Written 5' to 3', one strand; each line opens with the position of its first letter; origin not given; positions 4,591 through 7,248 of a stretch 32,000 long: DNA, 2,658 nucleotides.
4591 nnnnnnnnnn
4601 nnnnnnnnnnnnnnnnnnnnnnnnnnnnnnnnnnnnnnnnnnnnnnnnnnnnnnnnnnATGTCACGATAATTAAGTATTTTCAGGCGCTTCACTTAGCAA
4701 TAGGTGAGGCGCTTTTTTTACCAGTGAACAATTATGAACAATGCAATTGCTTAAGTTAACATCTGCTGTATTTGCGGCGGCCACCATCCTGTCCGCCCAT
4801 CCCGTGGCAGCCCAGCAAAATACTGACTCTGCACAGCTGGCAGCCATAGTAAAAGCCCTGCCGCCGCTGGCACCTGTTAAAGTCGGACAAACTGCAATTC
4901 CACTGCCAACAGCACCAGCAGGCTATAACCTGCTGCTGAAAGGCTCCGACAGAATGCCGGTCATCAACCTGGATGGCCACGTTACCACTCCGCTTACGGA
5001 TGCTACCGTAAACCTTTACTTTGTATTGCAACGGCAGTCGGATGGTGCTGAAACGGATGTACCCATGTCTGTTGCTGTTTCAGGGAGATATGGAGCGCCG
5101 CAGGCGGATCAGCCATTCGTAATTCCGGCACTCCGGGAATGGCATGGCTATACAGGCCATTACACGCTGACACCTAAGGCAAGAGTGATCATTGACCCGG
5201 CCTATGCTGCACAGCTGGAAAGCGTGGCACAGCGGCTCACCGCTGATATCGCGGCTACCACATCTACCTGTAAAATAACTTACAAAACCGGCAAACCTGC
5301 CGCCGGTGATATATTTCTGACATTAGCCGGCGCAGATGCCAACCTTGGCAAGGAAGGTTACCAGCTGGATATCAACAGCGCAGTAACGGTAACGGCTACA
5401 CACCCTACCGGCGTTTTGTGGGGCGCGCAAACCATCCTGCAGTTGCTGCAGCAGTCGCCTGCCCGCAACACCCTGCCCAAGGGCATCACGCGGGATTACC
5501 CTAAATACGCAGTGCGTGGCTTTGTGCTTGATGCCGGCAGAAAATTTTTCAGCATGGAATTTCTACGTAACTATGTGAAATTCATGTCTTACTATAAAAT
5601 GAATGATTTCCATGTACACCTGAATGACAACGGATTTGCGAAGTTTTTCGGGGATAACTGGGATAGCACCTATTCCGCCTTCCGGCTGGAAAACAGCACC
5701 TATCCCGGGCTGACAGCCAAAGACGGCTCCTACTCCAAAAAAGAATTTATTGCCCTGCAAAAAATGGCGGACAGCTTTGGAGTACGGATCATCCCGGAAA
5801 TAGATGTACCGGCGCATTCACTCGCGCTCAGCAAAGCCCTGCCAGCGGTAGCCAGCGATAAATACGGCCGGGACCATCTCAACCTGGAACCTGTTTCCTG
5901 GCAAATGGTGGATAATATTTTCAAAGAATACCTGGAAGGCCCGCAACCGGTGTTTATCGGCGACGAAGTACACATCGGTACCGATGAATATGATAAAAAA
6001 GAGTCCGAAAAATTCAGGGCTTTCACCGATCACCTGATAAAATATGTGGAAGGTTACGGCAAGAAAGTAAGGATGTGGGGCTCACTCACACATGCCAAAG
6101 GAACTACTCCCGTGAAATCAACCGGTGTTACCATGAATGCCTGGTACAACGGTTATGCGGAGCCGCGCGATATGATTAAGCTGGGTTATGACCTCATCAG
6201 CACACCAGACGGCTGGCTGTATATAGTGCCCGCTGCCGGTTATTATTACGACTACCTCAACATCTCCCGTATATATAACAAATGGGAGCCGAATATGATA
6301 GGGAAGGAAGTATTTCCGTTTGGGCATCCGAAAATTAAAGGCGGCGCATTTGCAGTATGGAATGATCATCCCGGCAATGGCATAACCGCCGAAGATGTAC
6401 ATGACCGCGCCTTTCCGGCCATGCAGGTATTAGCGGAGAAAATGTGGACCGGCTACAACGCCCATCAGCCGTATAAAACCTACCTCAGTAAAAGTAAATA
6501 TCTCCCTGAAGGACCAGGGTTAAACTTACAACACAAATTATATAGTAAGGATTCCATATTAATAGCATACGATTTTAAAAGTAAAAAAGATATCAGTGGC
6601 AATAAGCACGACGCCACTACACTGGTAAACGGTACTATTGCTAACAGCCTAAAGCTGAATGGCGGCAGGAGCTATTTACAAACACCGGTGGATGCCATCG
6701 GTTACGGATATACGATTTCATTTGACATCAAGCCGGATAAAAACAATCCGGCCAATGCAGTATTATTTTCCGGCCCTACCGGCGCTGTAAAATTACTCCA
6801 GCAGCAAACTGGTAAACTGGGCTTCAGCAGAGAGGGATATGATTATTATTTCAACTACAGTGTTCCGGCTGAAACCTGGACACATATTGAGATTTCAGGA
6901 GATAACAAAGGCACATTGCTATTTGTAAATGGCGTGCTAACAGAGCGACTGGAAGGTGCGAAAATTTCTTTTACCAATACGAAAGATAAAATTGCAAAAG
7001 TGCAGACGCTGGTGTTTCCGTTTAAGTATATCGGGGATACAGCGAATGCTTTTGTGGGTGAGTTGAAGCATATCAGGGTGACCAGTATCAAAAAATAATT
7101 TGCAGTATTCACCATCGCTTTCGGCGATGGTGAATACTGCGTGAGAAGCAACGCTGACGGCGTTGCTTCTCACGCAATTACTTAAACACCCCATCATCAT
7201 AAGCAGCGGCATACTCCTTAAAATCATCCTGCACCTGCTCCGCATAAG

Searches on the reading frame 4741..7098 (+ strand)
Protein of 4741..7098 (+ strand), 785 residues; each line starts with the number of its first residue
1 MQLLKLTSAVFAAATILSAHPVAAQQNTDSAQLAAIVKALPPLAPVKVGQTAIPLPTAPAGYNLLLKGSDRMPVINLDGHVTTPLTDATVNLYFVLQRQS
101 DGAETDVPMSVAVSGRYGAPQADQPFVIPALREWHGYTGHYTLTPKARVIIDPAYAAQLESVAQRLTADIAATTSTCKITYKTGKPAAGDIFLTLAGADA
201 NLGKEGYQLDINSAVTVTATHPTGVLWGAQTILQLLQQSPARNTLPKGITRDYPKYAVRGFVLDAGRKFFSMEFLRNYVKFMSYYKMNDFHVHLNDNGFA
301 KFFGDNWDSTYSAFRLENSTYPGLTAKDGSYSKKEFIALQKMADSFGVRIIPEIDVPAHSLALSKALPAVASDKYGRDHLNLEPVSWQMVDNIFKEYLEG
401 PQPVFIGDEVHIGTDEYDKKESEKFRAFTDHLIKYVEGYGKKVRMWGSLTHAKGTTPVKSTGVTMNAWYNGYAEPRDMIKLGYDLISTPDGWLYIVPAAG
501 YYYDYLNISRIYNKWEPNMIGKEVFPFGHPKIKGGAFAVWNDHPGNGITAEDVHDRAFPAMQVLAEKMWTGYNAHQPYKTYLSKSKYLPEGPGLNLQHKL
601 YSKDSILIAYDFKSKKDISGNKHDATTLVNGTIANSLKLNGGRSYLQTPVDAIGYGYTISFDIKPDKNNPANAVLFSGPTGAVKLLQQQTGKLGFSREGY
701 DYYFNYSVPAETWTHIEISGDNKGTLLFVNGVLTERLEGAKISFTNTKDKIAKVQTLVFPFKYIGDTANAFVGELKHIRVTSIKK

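Call 9: search_protein_families(library=pfam, proteins=[window:4741-7098:+], max_evalue=0.001)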
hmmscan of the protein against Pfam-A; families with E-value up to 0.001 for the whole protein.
window:4741-7098:+ (785 aa): 3 families
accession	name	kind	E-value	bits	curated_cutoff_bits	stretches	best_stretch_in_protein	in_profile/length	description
PF00728.28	Glyco_hydro_20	-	1.6e-32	113.7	22.3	1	256-571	1-347/348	Glycosyl hydrolase family 20, catalytic domain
PF02838.20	Glyco_hydro_20b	-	1.4e-24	87.6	26.1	1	125-253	2-124/124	Glycosyl hydrolase family 20, domain 2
PF13385.13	Laminin_G_3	-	2.6e-09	37.8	27.6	1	640-749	1-117/151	Concanavalin A-like lectin/glucanases superfamily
